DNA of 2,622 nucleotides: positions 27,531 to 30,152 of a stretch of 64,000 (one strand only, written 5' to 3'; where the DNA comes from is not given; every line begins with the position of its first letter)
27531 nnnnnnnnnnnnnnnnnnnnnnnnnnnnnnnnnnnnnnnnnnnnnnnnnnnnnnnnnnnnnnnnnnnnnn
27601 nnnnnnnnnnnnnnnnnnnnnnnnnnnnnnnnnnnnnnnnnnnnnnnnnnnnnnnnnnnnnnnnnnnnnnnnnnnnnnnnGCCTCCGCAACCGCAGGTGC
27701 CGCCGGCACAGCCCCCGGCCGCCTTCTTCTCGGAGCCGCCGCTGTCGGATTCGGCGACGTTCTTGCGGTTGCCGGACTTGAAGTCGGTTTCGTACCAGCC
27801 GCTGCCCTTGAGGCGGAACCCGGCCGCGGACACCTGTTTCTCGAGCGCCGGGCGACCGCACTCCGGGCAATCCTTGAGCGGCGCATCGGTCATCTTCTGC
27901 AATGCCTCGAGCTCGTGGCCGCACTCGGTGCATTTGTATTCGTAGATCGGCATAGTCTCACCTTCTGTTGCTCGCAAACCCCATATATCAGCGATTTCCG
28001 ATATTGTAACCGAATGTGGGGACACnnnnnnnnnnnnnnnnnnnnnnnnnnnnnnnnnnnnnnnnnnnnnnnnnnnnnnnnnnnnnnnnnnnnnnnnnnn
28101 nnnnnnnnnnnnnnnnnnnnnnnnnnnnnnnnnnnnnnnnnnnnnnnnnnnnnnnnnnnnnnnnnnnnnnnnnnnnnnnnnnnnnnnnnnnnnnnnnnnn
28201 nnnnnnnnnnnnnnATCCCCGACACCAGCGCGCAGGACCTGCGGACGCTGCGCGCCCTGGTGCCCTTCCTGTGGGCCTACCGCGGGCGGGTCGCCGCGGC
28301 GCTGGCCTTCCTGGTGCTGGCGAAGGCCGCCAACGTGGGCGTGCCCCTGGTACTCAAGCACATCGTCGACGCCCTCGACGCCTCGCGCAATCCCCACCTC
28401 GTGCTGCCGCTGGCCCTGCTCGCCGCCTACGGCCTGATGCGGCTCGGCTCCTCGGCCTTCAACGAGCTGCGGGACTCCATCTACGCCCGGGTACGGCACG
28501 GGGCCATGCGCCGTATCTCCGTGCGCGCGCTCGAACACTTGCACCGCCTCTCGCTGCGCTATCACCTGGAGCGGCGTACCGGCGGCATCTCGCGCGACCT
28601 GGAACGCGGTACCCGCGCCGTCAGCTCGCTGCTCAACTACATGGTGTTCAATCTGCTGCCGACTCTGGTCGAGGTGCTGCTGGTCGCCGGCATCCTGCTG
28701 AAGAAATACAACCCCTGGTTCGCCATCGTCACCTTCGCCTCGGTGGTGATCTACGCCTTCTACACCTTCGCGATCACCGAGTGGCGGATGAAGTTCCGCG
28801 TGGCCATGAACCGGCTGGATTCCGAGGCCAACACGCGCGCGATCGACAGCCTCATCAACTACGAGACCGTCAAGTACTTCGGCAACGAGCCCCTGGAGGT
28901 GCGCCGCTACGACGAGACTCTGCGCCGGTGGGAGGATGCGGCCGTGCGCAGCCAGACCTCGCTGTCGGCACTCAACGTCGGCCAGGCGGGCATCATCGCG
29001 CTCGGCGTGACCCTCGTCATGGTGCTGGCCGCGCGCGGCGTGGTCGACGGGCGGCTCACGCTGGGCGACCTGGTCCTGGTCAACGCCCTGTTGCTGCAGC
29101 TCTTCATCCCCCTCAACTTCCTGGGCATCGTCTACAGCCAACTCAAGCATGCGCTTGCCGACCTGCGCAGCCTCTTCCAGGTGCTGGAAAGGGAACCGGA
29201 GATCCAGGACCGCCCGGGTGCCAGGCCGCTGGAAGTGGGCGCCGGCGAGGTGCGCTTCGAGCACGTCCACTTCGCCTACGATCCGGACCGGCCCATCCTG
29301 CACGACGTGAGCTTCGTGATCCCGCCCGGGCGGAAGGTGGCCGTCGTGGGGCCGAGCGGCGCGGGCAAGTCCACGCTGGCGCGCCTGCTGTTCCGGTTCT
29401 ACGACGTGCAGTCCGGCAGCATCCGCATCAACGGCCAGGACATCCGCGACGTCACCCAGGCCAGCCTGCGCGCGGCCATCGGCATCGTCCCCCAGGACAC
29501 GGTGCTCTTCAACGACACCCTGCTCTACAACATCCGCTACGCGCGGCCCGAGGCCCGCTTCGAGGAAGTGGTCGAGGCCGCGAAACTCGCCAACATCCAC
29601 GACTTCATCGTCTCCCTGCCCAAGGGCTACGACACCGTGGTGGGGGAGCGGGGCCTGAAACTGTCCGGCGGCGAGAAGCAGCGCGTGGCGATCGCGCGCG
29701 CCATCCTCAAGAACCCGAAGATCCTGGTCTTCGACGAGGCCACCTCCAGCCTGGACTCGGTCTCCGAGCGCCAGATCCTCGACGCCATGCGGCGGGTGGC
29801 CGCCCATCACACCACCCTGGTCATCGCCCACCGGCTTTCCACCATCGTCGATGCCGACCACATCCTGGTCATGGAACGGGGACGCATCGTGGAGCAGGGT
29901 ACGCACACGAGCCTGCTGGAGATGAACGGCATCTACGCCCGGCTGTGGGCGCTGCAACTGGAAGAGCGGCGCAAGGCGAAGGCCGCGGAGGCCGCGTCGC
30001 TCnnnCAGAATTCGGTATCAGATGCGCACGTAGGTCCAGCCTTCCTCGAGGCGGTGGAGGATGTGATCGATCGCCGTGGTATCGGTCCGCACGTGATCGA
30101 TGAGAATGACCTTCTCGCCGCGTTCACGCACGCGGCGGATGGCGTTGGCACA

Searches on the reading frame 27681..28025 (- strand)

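Call 94: search_protein_families(library=pfam, proteins=[window:27681-28025:-], max_evalue=0.001)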
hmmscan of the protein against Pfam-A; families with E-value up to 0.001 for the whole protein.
window:27681-28025:- (115 aa): 2 families
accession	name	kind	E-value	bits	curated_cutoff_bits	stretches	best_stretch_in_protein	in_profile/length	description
PF09723.15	Zn_ribbon_8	-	7.2e-19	68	34.4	1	25-65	1-41/41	Zinc ribbon domain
PF14149.11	YhfH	-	0.00067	19.9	27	0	49-64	12-27/37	YhfH-like protein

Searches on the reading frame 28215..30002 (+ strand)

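Call 94: search_protein_families(library=pfam, proteins=[window:28215-30002:+], max_evalue=0.001)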
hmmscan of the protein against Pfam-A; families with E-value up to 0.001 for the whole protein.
window:28215-30002:+ (596 aa): 6 families
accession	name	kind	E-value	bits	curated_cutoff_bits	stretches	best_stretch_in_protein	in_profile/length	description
PF00664.28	ABC_membrane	-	2.3e-41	142.7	28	1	28-299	3-273/274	ABC transporter transmembrane region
PF00005.33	ABC_tran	-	3.8e-34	118.7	25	1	362-511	1-137/137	ABC transporter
PF02463.25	SMC_N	-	3.4e-06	27.1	40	1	397-553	105-211/220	RecF/RecN/SMC N terminal domain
PF13401.12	AAA_22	-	0.00044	21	27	0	375-427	8-33/130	AAA domain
PF00004.35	AAA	-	0.00051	20.9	21.2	0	377-475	3-38/131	ATPase family associated with various cellular activities (AAA)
PF13191.12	AAA_16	-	0.00095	20.1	32.6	0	373-428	25-85/167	AAA ATPase domain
